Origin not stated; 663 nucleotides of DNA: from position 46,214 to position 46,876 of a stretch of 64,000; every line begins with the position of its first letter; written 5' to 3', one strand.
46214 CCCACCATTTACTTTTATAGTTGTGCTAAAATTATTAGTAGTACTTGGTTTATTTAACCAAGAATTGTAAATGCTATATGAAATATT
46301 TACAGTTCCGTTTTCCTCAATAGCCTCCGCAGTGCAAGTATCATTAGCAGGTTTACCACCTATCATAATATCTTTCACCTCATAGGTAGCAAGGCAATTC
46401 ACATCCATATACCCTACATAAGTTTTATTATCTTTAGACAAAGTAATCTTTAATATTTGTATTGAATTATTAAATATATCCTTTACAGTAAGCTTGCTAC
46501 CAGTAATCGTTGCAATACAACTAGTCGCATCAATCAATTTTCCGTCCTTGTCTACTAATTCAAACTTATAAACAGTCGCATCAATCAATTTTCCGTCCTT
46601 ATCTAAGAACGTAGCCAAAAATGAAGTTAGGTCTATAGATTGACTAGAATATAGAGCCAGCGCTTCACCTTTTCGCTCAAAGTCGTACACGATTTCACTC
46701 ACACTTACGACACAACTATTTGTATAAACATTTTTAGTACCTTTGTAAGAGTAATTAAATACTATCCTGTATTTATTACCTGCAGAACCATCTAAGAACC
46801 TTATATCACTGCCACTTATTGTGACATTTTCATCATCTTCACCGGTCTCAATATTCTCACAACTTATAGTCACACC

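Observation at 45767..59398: Single 13.6-kb gene encoding a 4543-aa non-repetitive surface protein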

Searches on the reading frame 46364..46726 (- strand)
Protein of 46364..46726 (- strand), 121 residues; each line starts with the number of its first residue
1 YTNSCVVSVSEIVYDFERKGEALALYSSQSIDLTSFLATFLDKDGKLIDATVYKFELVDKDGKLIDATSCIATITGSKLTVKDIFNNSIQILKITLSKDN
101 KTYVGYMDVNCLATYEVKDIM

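Call 85: search_solved_structures(query=A6, max_evalue=10)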
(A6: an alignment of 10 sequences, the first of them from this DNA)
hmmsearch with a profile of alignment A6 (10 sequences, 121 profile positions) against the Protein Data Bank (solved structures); distinct sequences matched with E-value up to 10: 2.
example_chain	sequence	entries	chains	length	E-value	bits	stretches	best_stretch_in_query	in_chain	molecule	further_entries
4b0e_A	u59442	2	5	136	0.1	16.2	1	16-68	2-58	F1 CAPSULE-ANCHORING PROTEIN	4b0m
7ood_f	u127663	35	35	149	1.4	12.6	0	68-98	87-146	50S ribosomal protein L9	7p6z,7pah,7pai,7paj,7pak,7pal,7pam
